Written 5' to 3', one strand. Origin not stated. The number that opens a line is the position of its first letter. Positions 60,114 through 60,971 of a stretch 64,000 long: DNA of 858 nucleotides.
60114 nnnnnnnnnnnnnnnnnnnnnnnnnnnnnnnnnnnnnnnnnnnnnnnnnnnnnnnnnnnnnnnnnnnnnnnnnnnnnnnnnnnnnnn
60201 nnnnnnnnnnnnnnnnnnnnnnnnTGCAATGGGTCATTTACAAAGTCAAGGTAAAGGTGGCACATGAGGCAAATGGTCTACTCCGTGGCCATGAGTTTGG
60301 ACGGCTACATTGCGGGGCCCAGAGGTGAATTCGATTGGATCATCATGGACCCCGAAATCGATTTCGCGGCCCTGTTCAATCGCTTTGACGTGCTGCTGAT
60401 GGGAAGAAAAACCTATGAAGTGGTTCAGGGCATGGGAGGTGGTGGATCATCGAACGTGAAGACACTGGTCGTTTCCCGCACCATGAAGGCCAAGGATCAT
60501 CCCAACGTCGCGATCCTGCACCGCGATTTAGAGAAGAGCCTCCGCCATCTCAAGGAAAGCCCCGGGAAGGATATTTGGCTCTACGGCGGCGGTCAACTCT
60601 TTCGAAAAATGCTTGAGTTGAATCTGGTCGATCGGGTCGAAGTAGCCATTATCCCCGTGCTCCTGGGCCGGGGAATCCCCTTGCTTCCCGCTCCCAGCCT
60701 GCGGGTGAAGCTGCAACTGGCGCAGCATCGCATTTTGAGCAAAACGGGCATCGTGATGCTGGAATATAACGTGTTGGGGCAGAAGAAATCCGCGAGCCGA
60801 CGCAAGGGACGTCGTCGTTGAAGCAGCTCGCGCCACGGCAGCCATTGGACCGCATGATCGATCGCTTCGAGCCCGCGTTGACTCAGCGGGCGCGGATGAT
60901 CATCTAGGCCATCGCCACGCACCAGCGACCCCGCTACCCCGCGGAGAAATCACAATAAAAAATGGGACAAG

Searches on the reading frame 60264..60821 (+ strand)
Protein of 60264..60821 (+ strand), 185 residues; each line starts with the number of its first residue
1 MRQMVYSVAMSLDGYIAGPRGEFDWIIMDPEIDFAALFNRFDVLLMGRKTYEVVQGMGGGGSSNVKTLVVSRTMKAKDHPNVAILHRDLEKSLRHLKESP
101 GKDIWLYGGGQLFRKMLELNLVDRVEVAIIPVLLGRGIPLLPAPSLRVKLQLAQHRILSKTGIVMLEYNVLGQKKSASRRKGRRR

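Call 21: search_protein_families(library=pfam, proteins=[window:60264-60821:+], max_evalue=0.001)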
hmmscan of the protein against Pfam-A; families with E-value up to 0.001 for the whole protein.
window:60264-60821:+ (185 aa): 2 families
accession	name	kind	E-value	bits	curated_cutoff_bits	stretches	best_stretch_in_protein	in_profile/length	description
PF01872.23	RibD_C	-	4.7e-21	75.9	24.1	1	5-158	4-191/197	RibD C-terminal domain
PF00186.24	DHFR_1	-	6.7e-07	29.6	25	1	43-128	39-114/159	Dihydrofolate reductase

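Call 80: find_encoding_contigs(protein=window:60264-60821:+, flank=10000, max_places=4)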
Protein window:60264-60821:+ (185 aa): no gene with exactly this product is on record in the collection.
